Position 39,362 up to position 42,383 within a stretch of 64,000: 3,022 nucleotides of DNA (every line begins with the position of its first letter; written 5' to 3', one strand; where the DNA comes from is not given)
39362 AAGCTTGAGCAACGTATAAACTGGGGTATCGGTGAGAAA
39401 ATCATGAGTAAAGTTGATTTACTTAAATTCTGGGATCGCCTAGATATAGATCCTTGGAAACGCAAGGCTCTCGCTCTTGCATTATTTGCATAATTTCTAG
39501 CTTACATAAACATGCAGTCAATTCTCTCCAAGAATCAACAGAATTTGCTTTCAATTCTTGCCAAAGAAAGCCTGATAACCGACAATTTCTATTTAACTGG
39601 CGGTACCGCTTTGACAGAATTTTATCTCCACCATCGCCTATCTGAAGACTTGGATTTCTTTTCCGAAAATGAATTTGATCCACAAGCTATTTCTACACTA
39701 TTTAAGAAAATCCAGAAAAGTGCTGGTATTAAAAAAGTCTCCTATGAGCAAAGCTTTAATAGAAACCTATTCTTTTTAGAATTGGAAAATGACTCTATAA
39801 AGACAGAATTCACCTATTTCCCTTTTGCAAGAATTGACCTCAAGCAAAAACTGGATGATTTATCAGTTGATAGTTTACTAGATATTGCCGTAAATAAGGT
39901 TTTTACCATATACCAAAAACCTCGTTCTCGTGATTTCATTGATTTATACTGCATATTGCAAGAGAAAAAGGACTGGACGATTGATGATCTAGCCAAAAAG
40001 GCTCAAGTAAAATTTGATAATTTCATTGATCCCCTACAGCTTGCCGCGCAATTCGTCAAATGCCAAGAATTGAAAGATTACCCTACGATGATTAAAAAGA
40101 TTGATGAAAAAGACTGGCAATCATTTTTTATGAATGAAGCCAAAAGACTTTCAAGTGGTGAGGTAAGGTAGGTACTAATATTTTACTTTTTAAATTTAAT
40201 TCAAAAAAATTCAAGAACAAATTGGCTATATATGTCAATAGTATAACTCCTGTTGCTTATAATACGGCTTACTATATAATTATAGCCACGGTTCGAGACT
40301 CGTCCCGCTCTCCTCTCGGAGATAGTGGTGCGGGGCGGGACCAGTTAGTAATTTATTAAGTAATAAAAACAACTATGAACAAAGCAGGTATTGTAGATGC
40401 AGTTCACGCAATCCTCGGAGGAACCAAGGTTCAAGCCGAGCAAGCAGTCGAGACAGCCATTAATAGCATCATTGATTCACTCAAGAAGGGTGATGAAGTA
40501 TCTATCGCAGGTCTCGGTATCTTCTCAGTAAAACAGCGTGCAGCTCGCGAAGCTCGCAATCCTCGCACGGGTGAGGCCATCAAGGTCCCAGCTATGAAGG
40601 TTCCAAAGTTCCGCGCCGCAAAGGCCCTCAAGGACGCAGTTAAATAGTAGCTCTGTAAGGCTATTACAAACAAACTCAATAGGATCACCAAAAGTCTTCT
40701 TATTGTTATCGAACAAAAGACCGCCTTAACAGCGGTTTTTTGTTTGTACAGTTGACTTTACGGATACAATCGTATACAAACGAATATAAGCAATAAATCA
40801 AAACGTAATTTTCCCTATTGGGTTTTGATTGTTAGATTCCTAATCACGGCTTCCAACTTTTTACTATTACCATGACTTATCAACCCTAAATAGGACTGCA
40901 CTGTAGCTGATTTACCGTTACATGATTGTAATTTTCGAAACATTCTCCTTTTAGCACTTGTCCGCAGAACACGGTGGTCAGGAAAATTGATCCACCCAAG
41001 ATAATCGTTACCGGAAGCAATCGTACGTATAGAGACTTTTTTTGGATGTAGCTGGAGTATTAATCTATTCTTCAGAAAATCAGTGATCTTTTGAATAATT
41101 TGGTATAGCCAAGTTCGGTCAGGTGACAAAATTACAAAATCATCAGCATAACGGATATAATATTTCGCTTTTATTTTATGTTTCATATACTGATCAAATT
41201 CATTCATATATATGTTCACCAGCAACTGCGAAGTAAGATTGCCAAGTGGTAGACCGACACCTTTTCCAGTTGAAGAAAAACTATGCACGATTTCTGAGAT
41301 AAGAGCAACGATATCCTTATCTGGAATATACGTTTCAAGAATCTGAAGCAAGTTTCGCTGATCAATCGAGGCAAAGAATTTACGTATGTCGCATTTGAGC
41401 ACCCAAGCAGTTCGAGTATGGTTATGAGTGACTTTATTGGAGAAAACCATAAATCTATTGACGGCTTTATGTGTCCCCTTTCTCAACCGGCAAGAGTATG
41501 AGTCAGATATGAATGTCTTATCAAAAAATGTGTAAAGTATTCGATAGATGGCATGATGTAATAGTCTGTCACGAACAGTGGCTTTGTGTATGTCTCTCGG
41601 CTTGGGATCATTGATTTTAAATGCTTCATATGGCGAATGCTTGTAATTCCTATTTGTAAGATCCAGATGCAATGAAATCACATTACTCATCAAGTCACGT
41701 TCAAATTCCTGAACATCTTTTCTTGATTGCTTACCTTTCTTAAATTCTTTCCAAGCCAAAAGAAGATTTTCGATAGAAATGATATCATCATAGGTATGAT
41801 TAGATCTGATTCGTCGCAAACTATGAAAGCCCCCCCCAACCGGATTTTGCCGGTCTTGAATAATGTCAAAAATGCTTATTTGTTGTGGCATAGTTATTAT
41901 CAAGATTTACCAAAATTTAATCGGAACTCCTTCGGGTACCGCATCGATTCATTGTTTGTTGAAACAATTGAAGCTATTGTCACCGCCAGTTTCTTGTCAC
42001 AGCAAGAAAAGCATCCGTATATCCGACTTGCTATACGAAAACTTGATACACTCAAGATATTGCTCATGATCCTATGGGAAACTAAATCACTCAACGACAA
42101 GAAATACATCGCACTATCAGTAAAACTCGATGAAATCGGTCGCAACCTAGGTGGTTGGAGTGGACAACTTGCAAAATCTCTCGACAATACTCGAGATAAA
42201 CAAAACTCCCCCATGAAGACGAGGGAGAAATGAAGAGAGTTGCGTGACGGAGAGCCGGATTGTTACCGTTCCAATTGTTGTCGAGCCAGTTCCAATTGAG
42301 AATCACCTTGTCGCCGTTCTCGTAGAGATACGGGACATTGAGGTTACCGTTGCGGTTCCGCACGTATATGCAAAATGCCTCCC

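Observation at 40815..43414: Complete diversity-generating retroelement with adenine-specific TR/VR divergence and an inverted avd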

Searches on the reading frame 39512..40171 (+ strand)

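Call 80: search_protein_families(library=pfam, proteins=[window:39512-40171:+], max_evalue=0.001)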
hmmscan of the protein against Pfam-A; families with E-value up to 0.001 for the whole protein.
window:39512-40171:+ (219 aa): 1 family
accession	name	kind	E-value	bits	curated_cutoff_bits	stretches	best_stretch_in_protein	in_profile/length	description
PF08843.17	AbiEii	-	4.6e-21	76.3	22.5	1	17-206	4-220/238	Nucleotidyl transferase AbiEii toxin, Type IV TA system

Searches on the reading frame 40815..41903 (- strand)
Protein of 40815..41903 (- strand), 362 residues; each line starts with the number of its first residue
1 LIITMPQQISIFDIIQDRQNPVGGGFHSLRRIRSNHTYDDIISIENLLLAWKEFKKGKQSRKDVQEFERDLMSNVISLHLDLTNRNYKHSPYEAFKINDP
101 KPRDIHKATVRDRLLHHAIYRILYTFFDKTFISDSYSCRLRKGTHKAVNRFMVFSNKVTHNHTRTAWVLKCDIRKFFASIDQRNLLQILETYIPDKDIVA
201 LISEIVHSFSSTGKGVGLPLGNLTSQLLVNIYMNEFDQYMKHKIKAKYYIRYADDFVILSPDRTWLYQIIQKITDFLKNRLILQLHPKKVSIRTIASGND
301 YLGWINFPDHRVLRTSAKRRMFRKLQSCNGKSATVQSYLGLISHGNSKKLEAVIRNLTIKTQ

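Call 6: search_protein_families(library=pfam, proteins=[window:40815-41903:-], max_evalue=0.01)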
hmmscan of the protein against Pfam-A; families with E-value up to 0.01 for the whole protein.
window:40815-41903:- (362 aa): 1 family
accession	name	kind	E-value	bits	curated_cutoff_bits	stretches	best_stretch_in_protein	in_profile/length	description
PF00078.32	RVT_1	-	3.9e-23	82.7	29.6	1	101-304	8-203/205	Reverse transcriptase (RNA-dependent DNA polymerase)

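Call 7: search_protein_families(library=ncbifam, proteins=[window:40815-41903:-], max_evalue=0.01)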
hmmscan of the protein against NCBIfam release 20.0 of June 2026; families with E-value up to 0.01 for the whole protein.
window:40815-41903:- (362 aa): 8 families
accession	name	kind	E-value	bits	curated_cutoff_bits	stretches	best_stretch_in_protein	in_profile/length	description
TIGR04416.1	group_II_RT_mat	equivalog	1.6e-42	145.9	300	1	45-357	2-314/353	group II intron reverse transcriptase/maturase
NF041747.1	Drt3a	equivalog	1.1e-21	77.7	200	1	163-296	108-241/412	antiviral reverse transcriptase Drt3a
NF038233.2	retron_St85_RT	exception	1.1e-18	67.5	235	1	159-311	82-235/289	retron St85 family RNA-directed DNA polymerase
NF041746.1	Drt2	equivalog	4.8e-14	52.3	390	1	211-327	217-342/416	antiviral reverse transcriptase Drt2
NF041750.1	Drt5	equivalog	7e-08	31.9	550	1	134-292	94-250/484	antiviral reverse transcriptase Drt5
NF042941.1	Retron_TIR_antiphage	equivalog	7.7e-08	31.5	600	1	141-273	69-197/464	TIR domain-containing anti-phage reverse transcriptase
TIGR04499.1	abortive_AbiA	subfamily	2.5e-07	29.8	250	1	136-290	116-288/615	AbiA family abortive infection protein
NF038237.1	retron_Ec67_fus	exception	0.00033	19.2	450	1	80-270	26-215/572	retron Ec67 family RNA-directed DNA polymerase/endonuclease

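Call 9: search_solved_structures(query=window:40815-41903:-, max_evalue=0.001, show_alignments=1)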
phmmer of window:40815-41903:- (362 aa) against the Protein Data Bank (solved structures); distinct sequences matched with E-value up to 0.001: 16.
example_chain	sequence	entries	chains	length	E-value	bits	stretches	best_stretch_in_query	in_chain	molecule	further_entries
8ub7_A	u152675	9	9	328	1.9e-43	152.5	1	35-340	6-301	Reverse transcriptase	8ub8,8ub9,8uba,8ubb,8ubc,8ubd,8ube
5hhl_A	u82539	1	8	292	3.2e-21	79.4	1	38-317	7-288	Retron-type reverse transcriptase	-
7uim_D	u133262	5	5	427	4.1e-21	79.1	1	38-320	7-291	Group II intron reverse transcriptase/maturase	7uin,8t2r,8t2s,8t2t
5hhj_A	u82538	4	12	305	8.2e-20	74.8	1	30-309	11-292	Retron-type reverse transcriptase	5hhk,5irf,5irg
6ar1_A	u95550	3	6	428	6.1e-13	52.2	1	42-319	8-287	GsI-IIC RT | Trt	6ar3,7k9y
8bgj_A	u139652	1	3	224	2.7e-12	50.1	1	167-275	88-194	RNA-directed DNA polymerase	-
6me0_C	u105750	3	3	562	3.7e-11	46.3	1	82-319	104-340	Maturase reverse transcriptase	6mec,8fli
5g2x_C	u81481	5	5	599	9e-11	45.1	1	95-278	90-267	GROUP II INTRON-ENCODED PROTEIN LTRA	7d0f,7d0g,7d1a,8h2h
7kft_D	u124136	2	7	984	2.9e-09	40.1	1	67-313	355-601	Cas6-RT-Cas1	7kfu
9z6y_A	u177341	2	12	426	6.7e-07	32.3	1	168-261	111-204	Drt3a reverse transcriptase protein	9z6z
9c0i_A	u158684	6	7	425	0.00033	23.5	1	216-321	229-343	Reverse transcriptase/maturase family protein | Antiviral reverse transcriptase Drt2 | RNA-dependent DNA polymerase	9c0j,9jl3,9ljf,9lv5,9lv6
9lje_A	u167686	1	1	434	0.00035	23.4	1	216-321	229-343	RNA-dependent DNA polymerase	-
9d5x_A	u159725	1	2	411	0.00052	22.8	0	36-323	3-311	Group II intron-like 4 reverse transcriptase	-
7r06_A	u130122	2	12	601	0.00058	22.7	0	216-258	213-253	AbiK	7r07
7z0z_A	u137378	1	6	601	0.00058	22.7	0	216-258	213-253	AbiK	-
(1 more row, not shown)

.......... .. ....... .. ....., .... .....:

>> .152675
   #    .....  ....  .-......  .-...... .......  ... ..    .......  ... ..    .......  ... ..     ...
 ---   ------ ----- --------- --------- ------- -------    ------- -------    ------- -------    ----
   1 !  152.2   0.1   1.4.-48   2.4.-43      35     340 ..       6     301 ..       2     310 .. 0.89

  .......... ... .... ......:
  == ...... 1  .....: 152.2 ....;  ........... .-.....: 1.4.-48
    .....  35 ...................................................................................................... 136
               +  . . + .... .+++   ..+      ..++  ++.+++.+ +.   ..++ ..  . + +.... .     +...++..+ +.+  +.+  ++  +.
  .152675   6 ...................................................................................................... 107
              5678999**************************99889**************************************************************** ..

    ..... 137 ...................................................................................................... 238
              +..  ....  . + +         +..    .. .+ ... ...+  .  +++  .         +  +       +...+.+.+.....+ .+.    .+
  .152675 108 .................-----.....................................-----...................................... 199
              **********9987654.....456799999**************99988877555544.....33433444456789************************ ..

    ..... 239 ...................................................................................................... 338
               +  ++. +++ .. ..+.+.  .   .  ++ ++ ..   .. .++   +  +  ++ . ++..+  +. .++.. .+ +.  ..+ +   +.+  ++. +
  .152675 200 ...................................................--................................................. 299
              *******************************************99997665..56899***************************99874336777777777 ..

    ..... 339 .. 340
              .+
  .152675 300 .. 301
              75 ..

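Call 13: find_related_loci(query=window:40815-41903:-, collection=genome_contigs, flank=5000)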
Query window:40815-41903:- (362 aa) in genome_contigs; peptide patterns used: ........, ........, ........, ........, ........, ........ (x = any residue, [..] = any of these).
212 stretches matched a pattern; 143 encode a relative of the query (tblastn E <= 1e-3); the best 80 are kept; 80 distinct loci.
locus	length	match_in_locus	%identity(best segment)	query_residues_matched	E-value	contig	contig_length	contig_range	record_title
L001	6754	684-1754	66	6-361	3e-158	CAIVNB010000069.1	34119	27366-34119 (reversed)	uncultured bacterium isolate AlinenLipids_bin-5200 genome assembly, contig: bin-5200:69/88, whole genome shotgun sequenc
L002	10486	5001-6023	68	22-361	3e-156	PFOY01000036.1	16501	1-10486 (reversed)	MAG: Candidatus Nomurabacteria bacterium CG_4_10_14_0_2_um_filter_30_12 CG_4_10_14_0.2_scaffold_1539_c, whole genome sho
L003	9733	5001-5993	69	24-354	7e-154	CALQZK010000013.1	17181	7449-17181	MAG: Candidatus Nomurabacteria bacterium isolate MaH-04nov19-97 genome assembly, contig: MaH-04nov19-C8501, whole genome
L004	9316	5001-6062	64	2-356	2e-151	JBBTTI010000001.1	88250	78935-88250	MAG: Patescibacteria group bacterium isolate H14-bin043_1 H14_bin043_1_000000000001, whole genome shotgun sequence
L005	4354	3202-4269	64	1-356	1e-154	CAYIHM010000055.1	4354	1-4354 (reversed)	MAG TPA_asm: uncultured Candidatus Saccharibacteria bacterium isolate ERP119705_co24_246 genome assembly, contig: NODE_3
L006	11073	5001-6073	66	4-359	6e-151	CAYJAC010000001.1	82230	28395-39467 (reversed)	MAG TPA_asm: uncultured Candidatus Saccharibacteria bacterium isolate ERP123247_co1_236 genome assembly, contig: NODE_12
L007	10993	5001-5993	67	24-355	2e-148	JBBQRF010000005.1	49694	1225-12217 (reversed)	MAG: Candidatus Paceibacteria bacterium isolate Co_metawrap_1656 Cmw_1656_k141_20017722_length_49694_cov_19.0000, whole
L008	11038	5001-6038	64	6-354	2e-148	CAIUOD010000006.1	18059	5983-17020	Candidatus Adlerbacteria bacterium isolate MJ-time_bin-4889 genome assembly, contig: bin-4889:06/41, whole genome shotgu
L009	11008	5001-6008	65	22-354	9e-147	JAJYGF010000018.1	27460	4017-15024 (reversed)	MAG: bacterium isolate DBS1-3.bin117 NODE_2885_length_27460_cov_1.8358, whole genome shotgun sequence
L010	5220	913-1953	64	4-355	9e-148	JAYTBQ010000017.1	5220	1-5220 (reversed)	MAG: Candidatus Paceibacterota bacterium isolate GFS_14379 GFS_14379_16, whole genome shotgun sequence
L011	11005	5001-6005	64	11-350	1e-143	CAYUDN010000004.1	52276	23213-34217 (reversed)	MAG TPA_asm: uncultured Candidatus Saccharibacteria bacterium isolate SRP278252_co1_764 genome assembly, contig: NODE_84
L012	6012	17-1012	65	31-357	8e-144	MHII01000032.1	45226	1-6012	MAG: Candidatus Buchananbacteria bacterium RIFCSPHIGHO2_02_FULL_39_17 rifcsphigho2_02_scaffold_836, whole genome shotgun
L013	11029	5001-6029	64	23-356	2e-143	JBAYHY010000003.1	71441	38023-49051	MAG: Candidatus Paceibacterota bacterium isolate SO_2016_GW1_160 scaffold00829_OW334_2016, whole genome shotgun sequence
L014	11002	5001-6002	65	23-357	3e-143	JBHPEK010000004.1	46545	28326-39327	Patescibacteria group bacterium isolate SAG AM-311-F06 NODE_4_length_46545_cov_32.152398, whole genome shotgun sequence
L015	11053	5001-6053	62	23-358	2e-143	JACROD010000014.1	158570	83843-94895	MAG: Candidatus Kaiserbacteria bacterium isolate NC_groundwater_1952_Pr3_S-0.2um_53_6 scaffold_48815, whole genome shotg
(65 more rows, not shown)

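Call 96: search_protein_families(library=phrogs, proteins=[window:40815-41819:-], max_evalue=0.001)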
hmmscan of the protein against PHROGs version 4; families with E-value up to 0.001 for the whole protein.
window:40815-41819:- (334 aa): 2 families
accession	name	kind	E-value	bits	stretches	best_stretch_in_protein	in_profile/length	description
phrog_1423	-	DNA, RNA and nucleotide metabolism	2.8e-101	341.3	1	5-328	98-436/1040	Reverse transcriptase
phrog_2825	-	DNA, RNA and nucleotide metabolism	1.6e-09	38.4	1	58-269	44-240/336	polymerase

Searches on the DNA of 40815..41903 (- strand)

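Call 67: search_rna_families(source=L008, start=3900, end=5100, threshold=evalue, max_evalue=10)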
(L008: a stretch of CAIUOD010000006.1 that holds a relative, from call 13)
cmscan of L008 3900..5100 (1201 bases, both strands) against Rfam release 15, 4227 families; matches with E-value up to 10: 3.
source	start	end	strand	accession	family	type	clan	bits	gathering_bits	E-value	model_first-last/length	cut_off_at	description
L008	3990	4013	+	RF03290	mir-9428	Gene; miRNA;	-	17.4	81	1.7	24-47/68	no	mir-9428 microRNA precursor family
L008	3989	4012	-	RF03290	mir-9428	Gene; miRNA;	-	16.4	81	3.2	24-47/68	no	mir-9428 microRNA precursor family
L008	3926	4006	+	RF03606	mir-2071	Gene; miRNA;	-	14.2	100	10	1-74/74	no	mir-2071 microRNA precursor family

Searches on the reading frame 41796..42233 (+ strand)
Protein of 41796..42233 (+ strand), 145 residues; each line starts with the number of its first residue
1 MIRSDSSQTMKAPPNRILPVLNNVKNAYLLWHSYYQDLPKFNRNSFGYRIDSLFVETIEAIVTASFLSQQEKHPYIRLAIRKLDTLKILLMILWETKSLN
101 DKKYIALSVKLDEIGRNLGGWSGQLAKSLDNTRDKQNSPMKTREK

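Call 6: search_protein_families(library=pfam, proteins=[window:41823-42233:+], max_evalue=0.01)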
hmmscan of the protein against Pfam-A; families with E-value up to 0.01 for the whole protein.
window:41823-42233:+ (136 aa): 1 family
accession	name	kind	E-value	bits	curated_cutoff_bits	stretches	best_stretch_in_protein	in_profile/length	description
PF22296.2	bAvd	-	1.2e-07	32.7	40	1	25-113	17-104/107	bAvd-like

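Call 7: search_protein_families(library=ncbifam, proteins=[window:41823-42233:+], max_evalue=0.01)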
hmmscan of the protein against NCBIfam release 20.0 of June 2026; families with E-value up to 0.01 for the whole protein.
window:41823-42233:+ (136 aa): 1 family
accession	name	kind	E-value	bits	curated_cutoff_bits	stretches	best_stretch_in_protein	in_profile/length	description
NF033474.1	DivGenRetAVD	equivalog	4.8e-13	49.3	80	1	10-112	2-102/104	diversity-generating retroelement protein Avd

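Call 10: search_solved_structures(query=window:41823-42233:+, max_evalue=1, show_alignments=1)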
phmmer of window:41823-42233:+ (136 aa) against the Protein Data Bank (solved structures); distinct sequences matched with E-value up to 1: 0.

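Call 96: search_protein_families(library=phrogs, proteins=[window:41796-42233:+], max_evalue=0.001)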
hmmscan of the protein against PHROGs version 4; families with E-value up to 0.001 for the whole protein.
window:41796-42233:+ (145 aa): 1 family
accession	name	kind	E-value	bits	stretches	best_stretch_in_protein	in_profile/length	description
phrog_3206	-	DNA, RNA and nucleotide metabolism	9.5e-13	49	1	25-136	23-135/154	Avd protein of DGR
